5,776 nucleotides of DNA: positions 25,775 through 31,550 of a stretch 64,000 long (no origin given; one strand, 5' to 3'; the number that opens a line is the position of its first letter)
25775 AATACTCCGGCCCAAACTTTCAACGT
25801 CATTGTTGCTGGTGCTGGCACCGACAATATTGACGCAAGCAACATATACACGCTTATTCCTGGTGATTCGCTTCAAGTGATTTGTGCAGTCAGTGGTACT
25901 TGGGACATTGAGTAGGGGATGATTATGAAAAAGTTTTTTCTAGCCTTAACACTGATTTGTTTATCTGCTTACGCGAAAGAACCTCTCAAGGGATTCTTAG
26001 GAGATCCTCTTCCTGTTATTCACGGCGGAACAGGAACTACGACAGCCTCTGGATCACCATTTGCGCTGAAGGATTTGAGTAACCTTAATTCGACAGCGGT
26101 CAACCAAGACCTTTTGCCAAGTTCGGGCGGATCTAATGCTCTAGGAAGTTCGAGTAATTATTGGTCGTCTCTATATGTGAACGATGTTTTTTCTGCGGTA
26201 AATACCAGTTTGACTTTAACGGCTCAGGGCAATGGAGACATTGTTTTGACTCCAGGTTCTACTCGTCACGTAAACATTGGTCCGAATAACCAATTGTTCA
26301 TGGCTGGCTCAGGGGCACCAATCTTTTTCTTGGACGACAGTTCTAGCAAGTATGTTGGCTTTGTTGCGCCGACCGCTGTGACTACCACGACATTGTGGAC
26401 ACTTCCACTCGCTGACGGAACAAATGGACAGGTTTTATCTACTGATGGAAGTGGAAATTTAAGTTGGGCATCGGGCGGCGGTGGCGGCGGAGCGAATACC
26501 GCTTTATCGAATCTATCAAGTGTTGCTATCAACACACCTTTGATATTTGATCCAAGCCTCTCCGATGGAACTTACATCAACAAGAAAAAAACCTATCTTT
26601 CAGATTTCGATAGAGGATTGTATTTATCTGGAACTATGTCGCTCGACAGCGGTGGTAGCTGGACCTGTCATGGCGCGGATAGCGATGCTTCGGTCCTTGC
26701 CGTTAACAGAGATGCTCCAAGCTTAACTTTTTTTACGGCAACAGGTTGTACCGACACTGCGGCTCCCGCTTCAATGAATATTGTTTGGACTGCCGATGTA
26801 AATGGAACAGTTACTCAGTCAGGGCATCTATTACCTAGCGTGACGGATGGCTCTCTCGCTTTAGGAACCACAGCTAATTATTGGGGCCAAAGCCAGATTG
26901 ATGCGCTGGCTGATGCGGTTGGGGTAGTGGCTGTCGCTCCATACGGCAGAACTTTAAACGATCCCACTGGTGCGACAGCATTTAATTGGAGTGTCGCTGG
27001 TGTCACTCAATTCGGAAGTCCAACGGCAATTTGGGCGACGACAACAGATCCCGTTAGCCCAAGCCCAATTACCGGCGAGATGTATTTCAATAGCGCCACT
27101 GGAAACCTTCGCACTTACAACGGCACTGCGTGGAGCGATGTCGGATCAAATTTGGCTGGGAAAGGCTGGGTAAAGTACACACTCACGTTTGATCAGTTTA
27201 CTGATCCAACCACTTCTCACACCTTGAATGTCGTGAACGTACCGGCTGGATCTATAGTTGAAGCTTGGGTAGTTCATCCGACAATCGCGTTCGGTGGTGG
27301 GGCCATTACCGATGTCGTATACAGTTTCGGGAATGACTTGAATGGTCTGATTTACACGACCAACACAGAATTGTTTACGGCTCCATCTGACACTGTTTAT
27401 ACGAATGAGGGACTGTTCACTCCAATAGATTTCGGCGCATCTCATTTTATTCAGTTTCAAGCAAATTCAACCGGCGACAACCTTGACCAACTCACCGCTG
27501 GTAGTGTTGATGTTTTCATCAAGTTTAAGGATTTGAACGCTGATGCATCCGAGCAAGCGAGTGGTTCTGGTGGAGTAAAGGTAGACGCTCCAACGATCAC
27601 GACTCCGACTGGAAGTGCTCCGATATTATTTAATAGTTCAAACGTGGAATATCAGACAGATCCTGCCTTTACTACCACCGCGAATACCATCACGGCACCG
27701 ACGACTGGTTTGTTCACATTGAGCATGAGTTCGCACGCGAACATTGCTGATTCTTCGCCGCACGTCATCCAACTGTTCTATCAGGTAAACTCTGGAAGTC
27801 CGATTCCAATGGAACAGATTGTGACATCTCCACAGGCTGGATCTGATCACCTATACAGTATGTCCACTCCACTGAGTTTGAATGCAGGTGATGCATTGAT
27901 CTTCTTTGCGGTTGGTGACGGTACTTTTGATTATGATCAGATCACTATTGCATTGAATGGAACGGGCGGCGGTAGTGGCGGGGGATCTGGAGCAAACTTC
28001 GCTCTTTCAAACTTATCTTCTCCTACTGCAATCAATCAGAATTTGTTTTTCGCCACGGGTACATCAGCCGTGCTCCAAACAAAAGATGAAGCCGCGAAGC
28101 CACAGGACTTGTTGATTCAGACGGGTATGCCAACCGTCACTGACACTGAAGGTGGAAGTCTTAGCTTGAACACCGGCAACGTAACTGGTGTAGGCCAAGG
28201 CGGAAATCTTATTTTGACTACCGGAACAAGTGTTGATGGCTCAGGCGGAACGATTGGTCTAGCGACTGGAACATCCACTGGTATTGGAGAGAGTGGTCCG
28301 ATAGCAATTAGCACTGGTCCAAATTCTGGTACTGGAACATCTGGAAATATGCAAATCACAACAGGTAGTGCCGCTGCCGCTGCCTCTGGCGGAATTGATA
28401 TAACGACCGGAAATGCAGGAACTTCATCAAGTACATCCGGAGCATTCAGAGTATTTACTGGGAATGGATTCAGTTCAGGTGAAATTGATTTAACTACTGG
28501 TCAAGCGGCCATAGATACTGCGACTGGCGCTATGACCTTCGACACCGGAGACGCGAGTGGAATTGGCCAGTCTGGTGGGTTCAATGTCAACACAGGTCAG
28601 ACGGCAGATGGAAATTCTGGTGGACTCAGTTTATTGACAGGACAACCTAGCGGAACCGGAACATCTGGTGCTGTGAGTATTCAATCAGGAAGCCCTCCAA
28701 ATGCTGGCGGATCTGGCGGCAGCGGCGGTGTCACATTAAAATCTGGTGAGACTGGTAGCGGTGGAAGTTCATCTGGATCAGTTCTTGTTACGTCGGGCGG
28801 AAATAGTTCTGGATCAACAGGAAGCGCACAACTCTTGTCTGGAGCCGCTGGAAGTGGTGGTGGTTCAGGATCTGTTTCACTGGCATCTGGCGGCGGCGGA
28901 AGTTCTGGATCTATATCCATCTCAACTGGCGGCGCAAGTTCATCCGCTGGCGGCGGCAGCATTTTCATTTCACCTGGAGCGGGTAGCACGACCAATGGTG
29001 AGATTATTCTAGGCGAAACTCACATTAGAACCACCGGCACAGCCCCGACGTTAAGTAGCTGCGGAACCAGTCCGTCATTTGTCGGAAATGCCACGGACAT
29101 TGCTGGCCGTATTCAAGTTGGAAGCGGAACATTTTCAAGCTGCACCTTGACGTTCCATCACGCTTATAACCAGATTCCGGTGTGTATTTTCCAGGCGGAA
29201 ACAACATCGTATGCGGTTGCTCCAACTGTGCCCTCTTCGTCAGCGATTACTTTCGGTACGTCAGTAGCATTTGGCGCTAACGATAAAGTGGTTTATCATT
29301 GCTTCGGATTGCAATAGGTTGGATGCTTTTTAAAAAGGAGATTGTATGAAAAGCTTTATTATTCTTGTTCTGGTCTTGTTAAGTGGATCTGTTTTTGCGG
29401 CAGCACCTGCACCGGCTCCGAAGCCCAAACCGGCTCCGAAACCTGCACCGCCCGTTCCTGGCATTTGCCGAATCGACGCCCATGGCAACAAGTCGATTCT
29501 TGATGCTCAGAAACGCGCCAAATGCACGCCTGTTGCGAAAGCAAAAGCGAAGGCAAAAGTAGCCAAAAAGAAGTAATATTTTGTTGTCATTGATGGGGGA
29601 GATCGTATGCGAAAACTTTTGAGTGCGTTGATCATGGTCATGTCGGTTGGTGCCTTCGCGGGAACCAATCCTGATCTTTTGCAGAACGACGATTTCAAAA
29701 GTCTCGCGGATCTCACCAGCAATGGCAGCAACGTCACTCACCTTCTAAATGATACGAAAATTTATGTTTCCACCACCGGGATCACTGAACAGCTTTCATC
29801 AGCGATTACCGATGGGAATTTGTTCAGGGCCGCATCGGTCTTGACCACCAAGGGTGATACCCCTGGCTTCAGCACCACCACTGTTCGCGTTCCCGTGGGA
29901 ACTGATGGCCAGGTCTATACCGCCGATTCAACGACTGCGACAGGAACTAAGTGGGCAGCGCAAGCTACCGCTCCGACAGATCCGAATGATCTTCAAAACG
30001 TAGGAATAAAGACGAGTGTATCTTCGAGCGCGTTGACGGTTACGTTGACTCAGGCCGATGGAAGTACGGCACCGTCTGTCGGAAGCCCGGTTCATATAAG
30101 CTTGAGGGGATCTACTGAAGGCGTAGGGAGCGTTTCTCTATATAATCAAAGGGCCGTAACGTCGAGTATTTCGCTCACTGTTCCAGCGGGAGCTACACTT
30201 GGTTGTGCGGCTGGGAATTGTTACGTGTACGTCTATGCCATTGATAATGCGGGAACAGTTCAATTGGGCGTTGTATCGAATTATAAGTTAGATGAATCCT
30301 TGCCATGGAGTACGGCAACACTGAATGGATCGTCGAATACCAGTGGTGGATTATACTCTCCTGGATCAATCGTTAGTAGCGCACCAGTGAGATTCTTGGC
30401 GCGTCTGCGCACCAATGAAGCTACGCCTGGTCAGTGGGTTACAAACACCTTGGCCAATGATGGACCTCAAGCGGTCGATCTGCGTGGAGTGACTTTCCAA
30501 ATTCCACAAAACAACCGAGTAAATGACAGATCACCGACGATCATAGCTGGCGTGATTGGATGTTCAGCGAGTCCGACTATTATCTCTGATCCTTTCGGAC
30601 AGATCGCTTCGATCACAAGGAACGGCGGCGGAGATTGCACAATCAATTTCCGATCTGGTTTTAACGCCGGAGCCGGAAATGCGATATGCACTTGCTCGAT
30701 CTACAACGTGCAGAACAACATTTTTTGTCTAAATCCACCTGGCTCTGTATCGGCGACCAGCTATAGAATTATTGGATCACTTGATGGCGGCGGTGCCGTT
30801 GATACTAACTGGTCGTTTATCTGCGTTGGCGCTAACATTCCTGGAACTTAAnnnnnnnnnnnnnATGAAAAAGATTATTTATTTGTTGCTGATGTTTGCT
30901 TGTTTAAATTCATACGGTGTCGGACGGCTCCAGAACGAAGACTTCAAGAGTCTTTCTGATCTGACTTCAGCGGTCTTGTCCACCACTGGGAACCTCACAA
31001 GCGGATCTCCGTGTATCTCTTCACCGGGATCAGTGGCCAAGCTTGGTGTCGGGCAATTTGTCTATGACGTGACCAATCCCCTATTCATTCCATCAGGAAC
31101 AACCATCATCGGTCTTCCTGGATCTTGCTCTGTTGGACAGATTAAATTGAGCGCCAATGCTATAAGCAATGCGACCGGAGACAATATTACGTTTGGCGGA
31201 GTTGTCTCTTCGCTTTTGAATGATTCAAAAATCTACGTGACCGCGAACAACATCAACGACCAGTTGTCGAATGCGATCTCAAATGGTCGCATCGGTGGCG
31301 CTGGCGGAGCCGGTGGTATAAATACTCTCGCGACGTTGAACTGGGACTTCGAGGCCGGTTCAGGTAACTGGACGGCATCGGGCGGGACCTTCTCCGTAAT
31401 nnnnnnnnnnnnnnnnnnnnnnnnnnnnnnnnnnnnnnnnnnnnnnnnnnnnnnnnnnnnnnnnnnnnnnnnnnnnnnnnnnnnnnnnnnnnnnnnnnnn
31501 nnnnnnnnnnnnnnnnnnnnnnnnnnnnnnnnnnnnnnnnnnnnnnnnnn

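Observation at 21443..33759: Six consecutive signal-peptide-bearing genes, five encoding fibre-like proteins, appended to a contractile-tail fibre module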

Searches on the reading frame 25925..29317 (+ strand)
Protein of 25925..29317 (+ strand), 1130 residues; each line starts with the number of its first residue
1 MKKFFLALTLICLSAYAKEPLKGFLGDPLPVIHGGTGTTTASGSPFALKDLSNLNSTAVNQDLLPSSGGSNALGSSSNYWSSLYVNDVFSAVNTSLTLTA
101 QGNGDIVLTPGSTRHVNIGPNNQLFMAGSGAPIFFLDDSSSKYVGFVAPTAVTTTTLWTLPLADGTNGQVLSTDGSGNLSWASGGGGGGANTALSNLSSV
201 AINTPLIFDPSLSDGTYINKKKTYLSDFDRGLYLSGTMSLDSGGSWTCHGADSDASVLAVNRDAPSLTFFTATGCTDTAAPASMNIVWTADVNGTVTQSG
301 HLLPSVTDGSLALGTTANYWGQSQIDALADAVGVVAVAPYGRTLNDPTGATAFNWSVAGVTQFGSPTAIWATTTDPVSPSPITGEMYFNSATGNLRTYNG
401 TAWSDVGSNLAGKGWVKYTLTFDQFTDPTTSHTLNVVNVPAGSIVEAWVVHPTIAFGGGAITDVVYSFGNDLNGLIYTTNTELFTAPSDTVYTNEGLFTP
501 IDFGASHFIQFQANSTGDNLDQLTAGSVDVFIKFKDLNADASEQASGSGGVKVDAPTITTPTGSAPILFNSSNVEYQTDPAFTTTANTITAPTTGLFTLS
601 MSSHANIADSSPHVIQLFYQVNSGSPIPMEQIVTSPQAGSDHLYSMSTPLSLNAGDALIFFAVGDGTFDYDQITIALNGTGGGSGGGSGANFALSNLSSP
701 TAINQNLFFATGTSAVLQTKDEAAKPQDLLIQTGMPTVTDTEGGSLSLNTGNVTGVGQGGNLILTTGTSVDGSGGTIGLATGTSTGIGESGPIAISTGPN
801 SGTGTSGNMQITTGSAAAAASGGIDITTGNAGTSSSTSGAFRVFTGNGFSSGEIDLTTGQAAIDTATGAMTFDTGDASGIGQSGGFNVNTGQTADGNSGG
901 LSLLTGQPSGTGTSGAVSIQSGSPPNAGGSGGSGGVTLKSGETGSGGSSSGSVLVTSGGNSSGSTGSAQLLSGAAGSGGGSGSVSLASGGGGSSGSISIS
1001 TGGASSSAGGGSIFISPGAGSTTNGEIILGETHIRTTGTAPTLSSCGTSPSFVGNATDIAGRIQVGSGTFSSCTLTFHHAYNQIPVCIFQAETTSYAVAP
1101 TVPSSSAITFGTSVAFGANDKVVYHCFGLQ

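Call 5: search_protein_families(library=pfam, proteins=[window:25925-29317:+], max_evalue=0.01)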
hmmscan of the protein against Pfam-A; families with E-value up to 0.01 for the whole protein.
window:25925-29317:+ (1130 aa): 0 families

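Call 6: search_protein_families(library=phrogs, proteins=[window:25925-29317:+], max_evalue=0.01)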
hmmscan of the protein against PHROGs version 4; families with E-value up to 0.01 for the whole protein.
window:25925-29317:+ (1130 aa): 0 families

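Call 31: search_solved_structures(query=window:25925-29317:+, max_evalue=1)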
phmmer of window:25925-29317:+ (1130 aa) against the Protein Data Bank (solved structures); distinct sequences matched with E-value up to 1: 1.
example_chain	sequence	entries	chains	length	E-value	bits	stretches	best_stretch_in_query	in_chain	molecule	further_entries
28yn_A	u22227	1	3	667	0.78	10.8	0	836-934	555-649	Type VI secretion system spike protein VgrG1a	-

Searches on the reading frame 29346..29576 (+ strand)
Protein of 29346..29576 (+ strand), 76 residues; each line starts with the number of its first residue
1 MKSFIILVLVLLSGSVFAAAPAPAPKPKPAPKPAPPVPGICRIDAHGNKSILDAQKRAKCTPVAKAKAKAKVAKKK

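Call 5: search_protein_families(library=pfam, proteins=[window:29346-29576:+], max_evalue=0.01)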
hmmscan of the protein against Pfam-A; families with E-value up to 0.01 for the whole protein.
window:29346-29576:+ (76 aa): 0 families

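Call 6: search_protein_families(library=phrogs, proteins=[window:29346-29576:+], max_evalue=0.01)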
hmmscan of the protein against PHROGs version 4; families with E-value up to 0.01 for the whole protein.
window:29346-29576:+ (76 aa): 0 families
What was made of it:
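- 29346..29576 (+): SP4: a 76-aa secreted Ala/Pro/Lys-rich protein (signal residues 1-18, VFA|AA) with 2 Cys. It is not fibre-like. It has no family hits (calls 5, 6).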

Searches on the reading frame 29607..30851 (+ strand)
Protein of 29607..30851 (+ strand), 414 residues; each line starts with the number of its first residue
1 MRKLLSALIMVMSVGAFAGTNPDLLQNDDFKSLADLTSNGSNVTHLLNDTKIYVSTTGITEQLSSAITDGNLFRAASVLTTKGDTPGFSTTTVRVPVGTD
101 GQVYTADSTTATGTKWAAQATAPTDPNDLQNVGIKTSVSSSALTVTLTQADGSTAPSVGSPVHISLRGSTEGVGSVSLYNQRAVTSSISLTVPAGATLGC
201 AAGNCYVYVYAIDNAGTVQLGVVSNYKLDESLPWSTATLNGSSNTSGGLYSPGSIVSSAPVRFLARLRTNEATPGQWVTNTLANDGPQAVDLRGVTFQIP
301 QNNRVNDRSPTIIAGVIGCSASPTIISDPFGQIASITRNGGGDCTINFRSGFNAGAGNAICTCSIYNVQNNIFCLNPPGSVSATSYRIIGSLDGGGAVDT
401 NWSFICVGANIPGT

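Call 5: search_protein_families(library=pfam, proteins=[window:29607-30851:+], max_evalue=0.01)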
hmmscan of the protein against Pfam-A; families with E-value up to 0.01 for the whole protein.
window:29607-30851:+ (414 aa): 0 families

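Call 6: search_protein_families(library=phrogs, proteins=[window:29607-30851:+], max_evalue=0.01)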
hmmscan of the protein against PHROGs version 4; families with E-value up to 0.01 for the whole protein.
window:29607-30851:+ (414 aa): 1 family
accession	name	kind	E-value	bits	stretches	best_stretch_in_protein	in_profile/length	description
phrog_32934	-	unknown function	5e-08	32.8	1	76-122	328-374/577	-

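Call 50: find_homologous_proteins(query=window:29607-30851:+, max_evalue=0.001)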
Query window:29607-30851:+ (414 aa): 33 proteins with E <= 0.001 among 8000 candidates.
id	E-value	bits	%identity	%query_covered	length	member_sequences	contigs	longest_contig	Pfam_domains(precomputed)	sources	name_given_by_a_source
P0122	3.8e-265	897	100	100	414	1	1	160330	-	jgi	-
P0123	5.9e-60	222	48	62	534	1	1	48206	PF21722.5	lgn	-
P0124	1.5e-27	115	56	30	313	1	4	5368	-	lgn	-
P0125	1.3e-26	112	34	75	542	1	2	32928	-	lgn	-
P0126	8.5e-25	106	46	37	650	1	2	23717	PF26696.1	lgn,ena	-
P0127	1.4e-24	105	41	42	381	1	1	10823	-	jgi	-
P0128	9.4e-23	99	41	50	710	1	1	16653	-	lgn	-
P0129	5.7e-21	93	45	39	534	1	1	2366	-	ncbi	-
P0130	7.4e-21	93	42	46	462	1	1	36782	-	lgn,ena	-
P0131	1.8e-19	88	42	40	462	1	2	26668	-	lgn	-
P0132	3.1e-19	87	45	37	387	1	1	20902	-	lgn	-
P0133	5.0e-19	87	41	48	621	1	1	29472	-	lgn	-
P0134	6.4e-18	83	45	36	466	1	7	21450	-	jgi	jgi:hypothetical protein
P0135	5.3e-17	80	37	47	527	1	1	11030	-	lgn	-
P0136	1.4e-16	79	44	29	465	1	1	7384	-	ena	-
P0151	1.0e-6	46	58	12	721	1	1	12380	PF07484.18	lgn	-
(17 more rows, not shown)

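Call 52: find_encoding_contigs(protein=P0151, flank=8000, max_places=2)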
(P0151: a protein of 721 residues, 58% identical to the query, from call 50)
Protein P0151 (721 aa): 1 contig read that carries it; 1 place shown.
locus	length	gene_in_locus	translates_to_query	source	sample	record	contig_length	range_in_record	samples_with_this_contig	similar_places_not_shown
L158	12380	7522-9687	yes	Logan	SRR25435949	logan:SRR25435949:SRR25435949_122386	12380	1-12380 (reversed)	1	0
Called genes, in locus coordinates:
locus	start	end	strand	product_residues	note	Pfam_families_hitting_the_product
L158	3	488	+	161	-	?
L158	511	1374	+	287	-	-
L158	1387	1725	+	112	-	-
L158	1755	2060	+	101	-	-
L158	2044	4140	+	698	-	-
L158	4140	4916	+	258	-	-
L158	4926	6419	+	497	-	-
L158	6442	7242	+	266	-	-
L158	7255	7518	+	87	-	-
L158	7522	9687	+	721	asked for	PF07484:Collar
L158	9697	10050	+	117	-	-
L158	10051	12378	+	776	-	?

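Call 53: find_encoding_contigs(protein=P0123, flank=10000, max_places=2)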
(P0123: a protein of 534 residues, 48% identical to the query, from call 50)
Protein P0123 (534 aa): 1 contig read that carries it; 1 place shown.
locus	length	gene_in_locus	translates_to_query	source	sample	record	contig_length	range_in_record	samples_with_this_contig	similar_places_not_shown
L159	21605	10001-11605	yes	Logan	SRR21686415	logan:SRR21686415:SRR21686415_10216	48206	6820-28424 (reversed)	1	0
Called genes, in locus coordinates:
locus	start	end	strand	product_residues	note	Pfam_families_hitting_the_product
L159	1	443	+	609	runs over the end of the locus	-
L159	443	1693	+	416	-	PF07157:DNA_circ_N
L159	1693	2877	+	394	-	PF22255:Gp44-like_2nd (weak)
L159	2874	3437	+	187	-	PF06890:Phage_Mu_Gp45 (weak)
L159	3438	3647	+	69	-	-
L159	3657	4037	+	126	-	-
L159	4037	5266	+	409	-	PF04865:Baseplate_J (weak), PF26078:Baseplate_J_M (weak)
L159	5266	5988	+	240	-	PF10076:Phage_Mu_Gp48 (weak)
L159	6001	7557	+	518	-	-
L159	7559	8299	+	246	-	-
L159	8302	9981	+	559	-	-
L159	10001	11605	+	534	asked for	PF21722:Gly_rich_2 (weak)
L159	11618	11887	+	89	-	-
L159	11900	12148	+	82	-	-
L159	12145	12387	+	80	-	-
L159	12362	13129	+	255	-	-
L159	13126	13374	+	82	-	-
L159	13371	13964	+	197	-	-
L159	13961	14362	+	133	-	PF05565:Sipho_Gp157 (weak)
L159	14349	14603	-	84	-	-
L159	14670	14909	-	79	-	-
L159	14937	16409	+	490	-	PF01555:N6_N4_Mtase (weak)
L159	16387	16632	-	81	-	-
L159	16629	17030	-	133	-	PF27050:Phage_P22_Y8K6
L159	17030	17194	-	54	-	-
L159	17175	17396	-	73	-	-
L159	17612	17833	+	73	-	-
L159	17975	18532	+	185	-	PF05565:Sipho_Gp157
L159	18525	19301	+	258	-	PF04404:ERF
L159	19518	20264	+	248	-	-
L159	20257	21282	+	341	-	PF03796:DnaB_C (weak), PF13481:AAA_25, PF01695:IstB_IS21 (faint)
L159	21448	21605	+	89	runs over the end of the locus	-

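Call 101: search_protein_families(library=phrogs, proteins=[L159:6001-7557:+], max_evalue=0.01)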
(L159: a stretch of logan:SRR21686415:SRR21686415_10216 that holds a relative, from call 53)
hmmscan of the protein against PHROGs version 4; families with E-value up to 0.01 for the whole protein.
L159:6001-7557:+ (518 aa): 1 family
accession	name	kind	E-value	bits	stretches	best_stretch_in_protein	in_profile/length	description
phrog_11431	-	head and packaging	0.0031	17.2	0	278-316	86-124/578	virion structural protein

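Call 102: search_protein_families(library=pfam, proteins=[L159:6001-7557:+], max_evalue=0.01)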
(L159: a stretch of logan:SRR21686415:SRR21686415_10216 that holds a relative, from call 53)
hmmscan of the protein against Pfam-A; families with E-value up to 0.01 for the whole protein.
L159:6001-7557:+ (518 aa): 1 family
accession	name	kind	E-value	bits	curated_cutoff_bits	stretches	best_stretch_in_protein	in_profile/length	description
PF25692.1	Phage_depo_C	-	6.9e-06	26.9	25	1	456-512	30-89/90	Phage depolymerase C-terminal beta sandwich domain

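Call 114: predict_structure(alignment_id=A4)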
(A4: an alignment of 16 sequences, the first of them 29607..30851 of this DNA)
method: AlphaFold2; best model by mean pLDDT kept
length: 414 residues; sequences in the alignment: 16
mean_pLDDT: 58.8   pTM: 0.47
mean pLDDT of the five models: 58.8, 56.2, 55.9, 53.4, 52.6
residues with pLDDT >= 90: 55; 70-90: 88; 50-70: 69; < 50: 202
segments of 3 or more residues with pLDDT < 50: 23-30, 40-119, 284-322, 340-344, 350-414
pLDDT, mean of each block of 10 residues (from residue 1): 70 60 45 52 45 39 41 36 38 39 43 42 69 88 90 88 82 58 91 88 82 91 87 90 84 89 86 69 47 30 37 39 50 55 51 41 42 40 39 35 36 29
secondary structure, 60 per line:
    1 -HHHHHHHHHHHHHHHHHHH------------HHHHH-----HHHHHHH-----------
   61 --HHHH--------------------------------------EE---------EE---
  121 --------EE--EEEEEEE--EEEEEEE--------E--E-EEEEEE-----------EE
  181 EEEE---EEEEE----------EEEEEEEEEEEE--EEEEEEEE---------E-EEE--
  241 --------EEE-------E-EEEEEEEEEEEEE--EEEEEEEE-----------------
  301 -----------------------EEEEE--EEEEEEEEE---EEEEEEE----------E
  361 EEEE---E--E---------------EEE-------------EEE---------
elements in order: H2-20 H33-37 H43-49 H63-66 E133-139 E142-148 E162-167 E179-184 E188-192 E203-214 E217-224 E236-238 E249-251 E261-273 E276-283 E324-328 E331-339 E343-349 E360-364 E387-389 E403-405

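Call 116: fold_search(model_id=the predicted structure, library=pdb)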
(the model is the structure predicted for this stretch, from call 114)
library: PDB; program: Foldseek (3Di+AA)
matches with E <= 10: 249; with E <= 0.001: 0
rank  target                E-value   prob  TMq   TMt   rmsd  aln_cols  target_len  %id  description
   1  6xn1_B                1.2e-01  0.06  0.08  0.09  18.6       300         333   12  Crystal structure of the GH43_1 enzyme from Xanthomonas citri complexed with xylose (released 2020-12-02)
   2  5muk                  3.2e-01  0.03  0.09  0.09  20.2       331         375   13  Glycoside Hydrolase BT3686 (released 2017-04-26)
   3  6rh3_D                4.6e-01  0.02  0.08  0.04  20.1       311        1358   14  Cryo-EM structure of E. coli RNA polymerase elongation complex bound to CTP substrate (released 2019-07-03)
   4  9n07_J                4.9e-01  0.02  0.07  0.03  21.8       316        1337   13  Mfd-bound E.coli RNA polymerase elongation complex + ADP-BeF3 - L1 state (released 2025-10-15)
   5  6xn1_A                5.2e-01  0.03  0.08  0.10  19.4       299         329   12  Crystal structure of the GH43_1 enzyme from Xanthomonas citri complexed with xylose (released 2020-12-02)
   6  9ect_B                6.8e-01  0.04  0.09  0.14  17.3       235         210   11  Crystal Structure of the Gemella haemolysans Immunoglobulin A1 Protease Trypsin-Like Domain (released 2025-03-12)
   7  9h5b_BG               7.6e-01  0.06  0.15  0.14  33.8       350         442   12  Tail fibre of Haloferax tailed virus 1 (released 2025-08-27)
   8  8q7u                  7.6e-01  0.04  0.10  0.12  19.8       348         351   11  Photorhabdus laumondii lectin PLL in complex with alpha-methyl-fucoside (released 2025-03-05)
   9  4zoy                  7.6e-01  0.02  0.09  0.09  17.4       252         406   12  Crystal structure of the Chaetomium thermophilum Sqt1 (released 2015-07-01)
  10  7zm6_A                8.9e-01  0.02  0.08  0.08  21.8       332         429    9  Nariva virus receptor binding protein (released 2023-09-13)
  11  7fbi_A                8.9e-01  0.02  0.08  0.06  23.6       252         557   12  Cryo-EM structure of EBV gB in complex with nAbs 3A3 and 3A5 (released 2022-07-13)
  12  6h6m_A                8.9e-01  0.02  0.09  0.11  21.8       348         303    9  CR10 murine norovirus protruding domain in complex with the CD300lf receptor and glycochenodeoxycholate (GCDCA) (released 2019-08-14)
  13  9msj_J                8.9e-01  0.01  0.08  0.04  19.6       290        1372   11  de novo SigN RNA polymerase NTP-bound open complex (RPo+2A) (released 2025-08-13)
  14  9ect_A                9.4e-01  0.02  0.06  0.11  20.1       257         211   11  Crystal Structure of the Gemella haemolysans Immunoglobulin A1 Protease Trypsin-Like Domain (released 2025-03-12)
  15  5c9l                  9.9e-01  0.04  0.11  0.12  19.7       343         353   11  Crystal structure of native PLL lectin from Photorhabdus luminescens at 1.65 A resolution (released 2016-10-19)
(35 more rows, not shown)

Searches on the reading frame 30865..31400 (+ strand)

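Call 83: search_dna_similar(query=window:30865-31400:+, collection=phages, mode=protein, max_rows=20, max_evalue=0.01)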
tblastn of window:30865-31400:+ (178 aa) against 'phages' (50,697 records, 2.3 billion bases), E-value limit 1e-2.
No match.
